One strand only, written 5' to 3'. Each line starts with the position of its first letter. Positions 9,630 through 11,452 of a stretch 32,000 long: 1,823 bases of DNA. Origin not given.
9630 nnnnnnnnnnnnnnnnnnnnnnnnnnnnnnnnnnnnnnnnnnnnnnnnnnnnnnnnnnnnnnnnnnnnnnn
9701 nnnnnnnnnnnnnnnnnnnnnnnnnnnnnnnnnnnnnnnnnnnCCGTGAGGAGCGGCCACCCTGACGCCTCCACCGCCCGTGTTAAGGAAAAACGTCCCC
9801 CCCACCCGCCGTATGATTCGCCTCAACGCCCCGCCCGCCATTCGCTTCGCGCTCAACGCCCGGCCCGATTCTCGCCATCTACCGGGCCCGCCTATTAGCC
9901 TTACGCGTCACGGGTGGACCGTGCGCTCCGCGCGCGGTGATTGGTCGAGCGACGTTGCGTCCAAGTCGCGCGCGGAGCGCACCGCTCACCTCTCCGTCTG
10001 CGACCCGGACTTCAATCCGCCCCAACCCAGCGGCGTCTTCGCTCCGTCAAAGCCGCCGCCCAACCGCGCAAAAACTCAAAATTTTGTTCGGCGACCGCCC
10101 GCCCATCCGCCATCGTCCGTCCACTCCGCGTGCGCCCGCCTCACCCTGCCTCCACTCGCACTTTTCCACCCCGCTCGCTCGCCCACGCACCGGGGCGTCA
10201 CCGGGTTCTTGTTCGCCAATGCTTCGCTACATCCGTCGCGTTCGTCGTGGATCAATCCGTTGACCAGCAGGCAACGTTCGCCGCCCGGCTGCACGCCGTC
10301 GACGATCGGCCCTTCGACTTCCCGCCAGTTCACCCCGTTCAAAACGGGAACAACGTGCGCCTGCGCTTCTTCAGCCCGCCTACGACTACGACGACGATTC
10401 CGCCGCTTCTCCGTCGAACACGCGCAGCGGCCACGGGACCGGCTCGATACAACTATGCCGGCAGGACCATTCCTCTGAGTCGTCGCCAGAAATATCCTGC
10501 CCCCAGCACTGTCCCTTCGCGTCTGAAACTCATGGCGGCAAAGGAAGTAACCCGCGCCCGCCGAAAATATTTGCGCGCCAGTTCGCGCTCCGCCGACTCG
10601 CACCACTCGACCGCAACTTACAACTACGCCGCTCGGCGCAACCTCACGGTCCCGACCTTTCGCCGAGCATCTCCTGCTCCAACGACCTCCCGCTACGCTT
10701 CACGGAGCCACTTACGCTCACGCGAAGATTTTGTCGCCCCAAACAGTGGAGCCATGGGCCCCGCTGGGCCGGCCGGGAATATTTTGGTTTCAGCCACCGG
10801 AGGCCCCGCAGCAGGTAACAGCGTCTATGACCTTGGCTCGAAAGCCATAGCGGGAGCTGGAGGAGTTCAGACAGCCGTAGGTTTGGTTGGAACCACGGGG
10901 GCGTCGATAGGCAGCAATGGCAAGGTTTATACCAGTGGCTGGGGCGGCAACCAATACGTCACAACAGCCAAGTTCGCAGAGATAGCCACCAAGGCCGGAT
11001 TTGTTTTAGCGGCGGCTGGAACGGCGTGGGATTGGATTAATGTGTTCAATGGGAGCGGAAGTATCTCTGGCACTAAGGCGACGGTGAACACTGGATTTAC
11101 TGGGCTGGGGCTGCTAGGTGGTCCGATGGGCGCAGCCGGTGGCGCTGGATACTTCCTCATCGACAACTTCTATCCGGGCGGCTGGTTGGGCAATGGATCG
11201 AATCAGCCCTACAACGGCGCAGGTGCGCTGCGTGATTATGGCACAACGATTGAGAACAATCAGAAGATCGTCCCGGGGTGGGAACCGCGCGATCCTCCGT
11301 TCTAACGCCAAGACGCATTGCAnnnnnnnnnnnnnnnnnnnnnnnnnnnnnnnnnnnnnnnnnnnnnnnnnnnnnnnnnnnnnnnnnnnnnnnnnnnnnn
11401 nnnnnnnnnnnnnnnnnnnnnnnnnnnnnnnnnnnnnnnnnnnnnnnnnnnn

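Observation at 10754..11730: Low-GC two-gene insert: a glycine-zipper protein plus a 4-TM partner, a candidate membrane-active toxin/immunity (bacteriocin-like) pair of unrecognised family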

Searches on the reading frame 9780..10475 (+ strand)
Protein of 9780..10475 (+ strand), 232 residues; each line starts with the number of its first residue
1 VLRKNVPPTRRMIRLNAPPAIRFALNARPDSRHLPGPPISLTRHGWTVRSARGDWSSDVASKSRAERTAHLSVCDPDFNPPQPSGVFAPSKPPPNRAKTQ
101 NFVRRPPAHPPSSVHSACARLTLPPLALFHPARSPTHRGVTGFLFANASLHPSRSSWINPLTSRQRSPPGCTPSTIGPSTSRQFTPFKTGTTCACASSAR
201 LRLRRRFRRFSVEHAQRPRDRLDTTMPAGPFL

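Call 56: search_protein_families(library=pfam, proteins=[window:9780-10475:+], max_evalue=10)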
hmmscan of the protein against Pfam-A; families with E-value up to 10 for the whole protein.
window:9780-10475:+ (232 aa): 0 families
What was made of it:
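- On Rhs/YD-repeat polymorphic toxin, C-terminal toxin domain (Rhs-CT): Pfam finds nothing in the open frame upstream (call 56).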

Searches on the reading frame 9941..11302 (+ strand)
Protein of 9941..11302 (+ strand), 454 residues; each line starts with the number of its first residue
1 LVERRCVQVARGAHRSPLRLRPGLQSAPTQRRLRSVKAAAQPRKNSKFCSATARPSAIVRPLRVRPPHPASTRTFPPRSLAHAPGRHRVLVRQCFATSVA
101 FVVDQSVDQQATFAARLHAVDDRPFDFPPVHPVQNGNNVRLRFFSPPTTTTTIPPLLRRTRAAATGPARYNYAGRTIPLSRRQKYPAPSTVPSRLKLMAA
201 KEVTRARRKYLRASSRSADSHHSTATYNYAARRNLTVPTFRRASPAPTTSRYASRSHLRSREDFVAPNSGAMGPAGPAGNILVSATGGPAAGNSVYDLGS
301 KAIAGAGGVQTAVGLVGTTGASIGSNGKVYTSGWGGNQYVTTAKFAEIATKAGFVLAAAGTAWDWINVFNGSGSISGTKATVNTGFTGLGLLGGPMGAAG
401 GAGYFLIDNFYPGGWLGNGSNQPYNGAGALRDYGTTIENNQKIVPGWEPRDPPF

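Call 56: search_protein_families(library=pfam, proteins=[window:9941-11302:+], max_evalue=10)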
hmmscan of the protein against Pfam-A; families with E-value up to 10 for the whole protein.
window:9941-11302:+ (454 aa): 0 families
